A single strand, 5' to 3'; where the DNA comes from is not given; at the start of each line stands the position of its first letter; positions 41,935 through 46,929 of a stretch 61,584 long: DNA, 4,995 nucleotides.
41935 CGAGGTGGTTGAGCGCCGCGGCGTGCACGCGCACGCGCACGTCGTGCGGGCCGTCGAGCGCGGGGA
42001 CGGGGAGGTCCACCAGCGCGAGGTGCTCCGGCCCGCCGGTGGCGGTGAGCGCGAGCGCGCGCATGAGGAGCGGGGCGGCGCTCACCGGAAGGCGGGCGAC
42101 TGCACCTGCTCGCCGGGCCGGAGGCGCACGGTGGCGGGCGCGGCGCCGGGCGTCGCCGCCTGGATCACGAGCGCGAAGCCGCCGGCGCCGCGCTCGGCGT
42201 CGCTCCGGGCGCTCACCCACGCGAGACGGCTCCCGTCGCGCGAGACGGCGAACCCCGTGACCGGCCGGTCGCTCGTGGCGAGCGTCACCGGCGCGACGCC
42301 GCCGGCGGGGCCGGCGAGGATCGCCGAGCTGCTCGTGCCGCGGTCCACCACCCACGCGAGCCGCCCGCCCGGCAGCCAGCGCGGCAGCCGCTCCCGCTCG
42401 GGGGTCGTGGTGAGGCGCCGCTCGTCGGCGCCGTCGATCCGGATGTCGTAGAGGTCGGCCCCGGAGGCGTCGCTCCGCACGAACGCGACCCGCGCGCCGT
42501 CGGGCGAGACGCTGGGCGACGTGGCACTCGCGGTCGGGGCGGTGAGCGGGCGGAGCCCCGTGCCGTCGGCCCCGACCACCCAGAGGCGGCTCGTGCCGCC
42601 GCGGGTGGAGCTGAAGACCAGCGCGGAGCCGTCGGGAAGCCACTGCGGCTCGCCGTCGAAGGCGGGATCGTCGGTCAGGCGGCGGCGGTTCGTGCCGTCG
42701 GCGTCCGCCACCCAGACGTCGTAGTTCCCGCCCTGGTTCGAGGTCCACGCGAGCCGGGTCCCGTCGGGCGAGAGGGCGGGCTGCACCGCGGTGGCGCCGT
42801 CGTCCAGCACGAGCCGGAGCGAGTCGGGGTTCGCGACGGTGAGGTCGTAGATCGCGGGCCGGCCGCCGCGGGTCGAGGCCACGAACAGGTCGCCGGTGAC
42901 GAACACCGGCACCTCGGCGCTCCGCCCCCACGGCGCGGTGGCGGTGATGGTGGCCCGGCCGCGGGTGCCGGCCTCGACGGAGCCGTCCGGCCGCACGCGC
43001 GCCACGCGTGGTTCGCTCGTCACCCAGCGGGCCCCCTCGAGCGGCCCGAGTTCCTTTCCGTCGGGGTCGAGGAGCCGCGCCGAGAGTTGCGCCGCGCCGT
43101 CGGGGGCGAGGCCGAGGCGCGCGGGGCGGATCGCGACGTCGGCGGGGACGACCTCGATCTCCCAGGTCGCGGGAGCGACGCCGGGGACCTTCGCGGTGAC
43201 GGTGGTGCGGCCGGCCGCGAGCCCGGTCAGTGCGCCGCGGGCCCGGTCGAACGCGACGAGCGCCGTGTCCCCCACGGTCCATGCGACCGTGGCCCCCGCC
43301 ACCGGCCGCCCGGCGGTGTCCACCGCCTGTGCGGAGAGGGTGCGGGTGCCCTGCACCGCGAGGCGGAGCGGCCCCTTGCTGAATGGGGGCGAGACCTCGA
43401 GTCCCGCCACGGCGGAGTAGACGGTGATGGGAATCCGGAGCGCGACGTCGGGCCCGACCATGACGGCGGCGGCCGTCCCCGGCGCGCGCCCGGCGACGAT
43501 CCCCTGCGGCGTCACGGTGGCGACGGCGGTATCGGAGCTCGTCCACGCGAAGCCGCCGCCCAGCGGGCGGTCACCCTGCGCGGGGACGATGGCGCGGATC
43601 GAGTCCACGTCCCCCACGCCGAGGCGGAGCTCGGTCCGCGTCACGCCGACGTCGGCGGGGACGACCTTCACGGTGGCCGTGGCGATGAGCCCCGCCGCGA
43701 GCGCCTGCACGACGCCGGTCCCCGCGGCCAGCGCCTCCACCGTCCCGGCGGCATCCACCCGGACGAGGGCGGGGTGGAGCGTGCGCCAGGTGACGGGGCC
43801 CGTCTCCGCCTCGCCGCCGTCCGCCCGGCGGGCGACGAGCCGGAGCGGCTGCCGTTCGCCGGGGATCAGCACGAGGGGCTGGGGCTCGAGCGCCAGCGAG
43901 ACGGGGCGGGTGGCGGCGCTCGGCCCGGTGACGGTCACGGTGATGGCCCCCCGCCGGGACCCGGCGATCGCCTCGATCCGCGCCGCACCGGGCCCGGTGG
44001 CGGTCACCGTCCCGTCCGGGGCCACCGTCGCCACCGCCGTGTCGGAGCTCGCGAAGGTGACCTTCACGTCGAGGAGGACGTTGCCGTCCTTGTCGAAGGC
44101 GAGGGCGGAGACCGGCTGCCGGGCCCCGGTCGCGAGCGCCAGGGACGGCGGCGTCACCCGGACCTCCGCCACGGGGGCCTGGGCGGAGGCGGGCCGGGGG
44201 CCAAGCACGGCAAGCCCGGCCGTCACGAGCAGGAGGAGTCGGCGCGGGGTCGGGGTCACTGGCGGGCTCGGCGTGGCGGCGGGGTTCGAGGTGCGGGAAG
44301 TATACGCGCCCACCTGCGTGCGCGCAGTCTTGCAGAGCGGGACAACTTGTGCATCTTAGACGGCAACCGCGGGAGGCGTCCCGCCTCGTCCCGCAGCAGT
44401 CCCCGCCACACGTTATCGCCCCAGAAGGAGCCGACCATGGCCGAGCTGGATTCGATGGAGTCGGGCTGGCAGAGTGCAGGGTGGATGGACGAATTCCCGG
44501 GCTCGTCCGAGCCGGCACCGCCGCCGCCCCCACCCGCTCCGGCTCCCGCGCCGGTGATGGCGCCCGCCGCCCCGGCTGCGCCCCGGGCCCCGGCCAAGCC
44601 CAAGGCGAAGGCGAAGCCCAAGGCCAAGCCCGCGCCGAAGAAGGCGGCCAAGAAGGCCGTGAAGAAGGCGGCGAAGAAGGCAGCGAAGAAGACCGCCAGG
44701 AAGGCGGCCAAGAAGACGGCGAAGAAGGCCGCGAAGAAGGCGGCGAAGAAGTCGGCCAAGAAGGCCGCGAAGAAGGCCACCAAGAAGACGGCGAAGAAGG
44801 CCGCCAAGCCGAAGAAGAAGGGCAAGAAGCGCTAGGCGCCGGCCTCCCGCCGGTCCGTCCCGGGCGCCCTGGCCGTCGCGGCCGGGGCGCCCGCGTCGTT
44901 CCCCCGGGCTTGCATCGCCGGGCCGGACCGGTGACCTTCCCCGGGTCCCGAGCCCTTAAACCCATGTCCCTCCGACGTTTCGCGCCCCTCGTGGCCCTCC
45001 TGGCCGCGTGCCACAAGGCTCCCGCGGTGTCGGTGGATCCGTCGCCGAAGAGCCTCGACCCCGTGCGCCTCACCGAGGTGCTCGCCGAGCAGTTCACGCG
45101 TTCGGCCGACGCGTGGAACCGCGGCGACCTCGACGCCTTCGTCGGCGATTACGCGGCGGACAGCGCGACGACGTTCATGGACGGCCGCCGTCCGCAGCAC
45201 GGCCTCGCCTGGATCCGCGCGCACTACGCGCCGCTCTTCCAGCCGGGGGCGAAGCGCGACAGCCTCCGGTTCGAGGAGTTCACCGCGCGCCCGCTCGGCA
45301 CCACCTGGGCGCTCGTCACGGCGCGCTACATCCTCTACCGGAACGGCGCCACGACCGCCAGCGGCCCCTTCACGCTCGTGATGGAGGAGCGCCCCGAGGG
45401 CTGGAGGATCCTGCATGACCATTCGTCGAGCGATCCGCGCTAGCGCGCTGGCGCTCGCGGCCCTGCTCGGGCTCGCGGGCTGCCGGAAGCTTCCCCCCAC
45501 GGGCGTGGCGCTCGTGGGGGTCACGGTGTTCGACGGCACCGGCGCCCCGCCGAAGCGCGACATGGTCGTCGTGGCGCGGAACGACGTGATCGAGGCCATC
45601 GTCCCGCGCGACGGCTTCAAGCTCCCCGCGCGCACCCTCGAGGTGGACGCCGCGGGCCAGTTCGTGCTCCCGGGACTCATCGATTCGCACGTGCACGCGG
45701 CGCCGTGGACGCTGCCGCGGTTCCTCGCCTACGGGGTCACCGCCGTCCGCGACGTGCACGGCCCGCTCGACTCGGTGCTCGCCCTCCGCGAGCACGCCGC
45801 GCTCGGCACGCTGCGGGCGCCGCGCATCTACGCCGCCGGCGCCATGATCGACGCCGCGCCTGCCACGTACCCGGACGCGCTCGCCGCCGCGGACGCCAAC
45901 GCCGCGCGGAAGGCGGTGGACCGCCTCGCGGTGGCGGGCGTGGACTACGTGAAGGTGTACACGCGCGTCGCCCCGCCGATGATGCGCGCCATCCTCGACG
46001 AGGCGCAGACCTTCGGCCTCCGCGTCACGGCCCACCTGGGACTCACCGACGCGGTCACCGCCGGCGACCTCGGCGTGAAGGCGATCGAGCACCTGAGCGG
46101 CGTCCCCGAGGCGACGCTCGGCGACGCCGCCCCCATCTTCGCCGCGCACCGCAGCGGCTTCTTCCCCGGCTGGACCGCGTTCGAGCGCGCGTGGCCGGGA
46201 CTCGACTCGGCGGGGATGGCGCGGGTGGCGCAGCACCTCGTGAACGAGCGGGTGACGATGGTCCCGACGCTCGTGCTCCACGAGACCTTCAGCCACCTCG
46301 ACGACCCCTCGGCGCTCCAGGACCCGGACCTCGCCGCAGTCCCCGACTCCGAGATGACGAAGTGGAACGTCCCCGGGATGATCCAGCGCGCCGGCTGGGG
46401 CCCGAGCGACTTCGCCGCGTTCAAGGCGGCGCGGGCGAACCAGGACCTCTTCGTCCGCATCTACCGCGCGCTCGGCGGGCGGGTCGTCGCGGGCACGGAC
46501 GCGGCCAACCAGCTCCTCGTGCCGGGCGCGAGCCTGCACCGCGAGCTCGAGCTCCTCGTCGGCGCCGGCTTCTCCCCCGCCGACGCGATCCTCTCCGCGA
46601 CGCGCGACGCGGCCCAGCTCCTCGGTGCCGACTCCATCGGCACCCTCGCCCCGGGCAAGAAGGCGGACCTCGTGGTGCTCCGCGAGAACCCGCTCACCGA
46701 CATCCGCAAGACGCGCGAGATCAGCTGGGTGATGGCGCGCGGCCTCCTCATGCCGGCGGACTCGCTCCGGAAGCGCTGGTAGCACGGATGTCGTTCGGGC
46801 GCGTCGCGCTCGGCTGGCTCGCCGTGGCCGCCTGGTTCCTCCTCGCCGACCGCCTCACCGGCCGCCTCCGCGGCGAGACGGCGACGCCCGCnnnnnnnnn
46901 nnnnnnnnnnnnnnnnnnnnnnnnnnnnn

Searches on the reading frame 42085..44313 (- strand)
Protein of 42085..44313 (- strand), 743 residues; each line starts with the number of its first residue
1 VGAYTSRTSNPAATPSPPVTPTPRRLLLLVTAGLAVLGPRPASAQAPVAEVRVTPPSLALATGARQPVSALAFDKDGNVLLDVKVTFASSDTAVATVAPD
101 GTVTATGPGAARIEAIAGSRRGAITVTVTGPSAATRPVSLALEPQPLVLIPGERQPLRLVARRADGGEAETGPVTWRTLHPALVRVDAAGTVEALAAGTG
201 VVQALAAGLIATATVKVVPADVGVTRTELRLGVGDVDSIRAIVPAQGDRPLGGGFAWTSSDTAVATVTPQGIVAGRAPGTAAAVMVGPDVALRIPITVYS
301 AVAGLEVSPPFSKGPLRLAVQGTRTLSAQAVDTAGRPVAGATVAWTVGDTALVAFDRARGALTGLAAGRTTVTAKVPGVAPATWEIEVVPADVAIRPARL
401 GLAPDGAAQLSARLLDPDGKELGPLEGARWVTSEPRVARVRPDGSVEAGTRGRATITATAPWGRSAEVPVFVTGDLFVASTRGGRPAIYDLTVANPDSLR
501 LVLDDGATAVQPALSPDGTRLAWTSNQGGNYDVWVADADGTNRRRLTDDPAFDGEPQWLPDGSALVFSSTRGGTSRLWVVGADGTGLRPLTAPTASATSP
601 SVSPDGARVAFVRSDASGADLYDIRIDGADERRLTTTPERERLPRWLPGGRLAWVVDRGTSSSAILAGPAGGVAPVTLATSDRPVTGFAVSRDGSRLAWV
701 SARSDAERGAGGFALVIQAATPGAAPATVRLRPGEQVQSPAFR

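Call 23: search_protein_families(library=pfam, proteins=[window:42085-44313:-], max_evalue=0.01)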
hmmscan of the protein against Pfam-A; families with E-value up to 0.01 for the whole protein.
window:42085-44313:- (743 aa): 8 families
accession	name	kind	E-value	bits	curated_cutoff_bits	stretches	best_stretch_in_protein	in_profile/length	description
PF07676.18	PD40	-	3.4e-32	110.1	20.9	3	543-579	1-38/38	WD40-like Beta Propeller Repeat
PF02368.24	Big_2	-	2.8e-31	107.7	22.8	4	48-128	2-79/79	Bacterial Ig-like domain (group 2)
PF10647.15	Gmad1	-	7.1e-09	36.3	20.5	1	584-703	8-133/251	Lipoprotein LpqB beta-propeller domain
PF02369.22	Big_1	-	9.6e-06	26.1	34.9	1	323-378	18-82/93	Bacterial Ig-like domain (group 1)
PF00930.27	DPPIV_N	-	0.0004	19.7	22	0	587-638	35-82/354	Dipeptidyl peptidase IV (DPP IV) N-terminal region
PF25174.1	Beta-prop_THOC3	-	0.0029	17.1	305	0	509-624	91-200/272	THOC3 beta-propeller domain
PF22359.2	Big-like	-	0.0033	18.1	27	0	174-204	3-33/48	Bacterial Ig-like domain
PF13620.12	CarboxypepD_reg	-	0.0039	17.9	32.3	1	326-392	2-73/82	Carboxypeptidase regulatory-like domain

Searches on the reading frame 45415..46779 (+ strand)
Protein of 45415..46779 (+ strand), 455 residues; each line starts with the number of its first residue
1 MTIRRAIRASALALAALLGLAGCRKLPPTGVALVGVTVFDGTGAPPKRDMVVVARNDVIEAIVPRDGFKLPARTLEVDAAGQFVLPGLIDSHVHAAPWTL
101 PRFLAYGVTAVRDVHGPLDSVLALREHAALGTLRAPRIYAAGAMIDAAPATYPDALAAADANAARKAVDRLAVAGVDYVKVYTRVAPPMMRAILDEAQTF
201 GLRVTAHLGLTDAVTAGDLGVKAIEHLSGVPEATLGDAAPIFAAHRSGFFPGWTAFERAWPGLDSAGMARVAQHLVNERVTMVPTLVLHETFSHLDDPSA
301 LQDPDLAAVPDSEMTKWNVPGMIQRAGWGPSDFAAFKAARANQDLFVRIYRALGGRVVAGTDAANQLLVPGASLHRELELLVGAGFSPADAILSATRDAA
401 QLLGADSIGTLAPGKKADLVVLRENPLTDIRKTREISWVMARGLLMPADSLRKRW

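Call 23: search_protein_families(library=pfam, proteins=[window:45415-46779:+], max_evalue=0.01)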
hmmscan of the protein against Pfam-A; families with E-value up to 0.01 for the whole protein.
window:45415-46779:+ (455 aa): 2 families
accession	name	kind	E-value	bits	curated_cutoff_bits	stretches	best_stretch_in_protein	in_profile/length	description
PF01979.26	Amidohydro_1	-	1.4e-22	80.9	25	1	83-443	1-342/345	Amidohydrolase family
PF07969.17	Amidohydro_3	-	4e-13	50.1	29.7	2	384-428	405-450/472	Amidohydrolase family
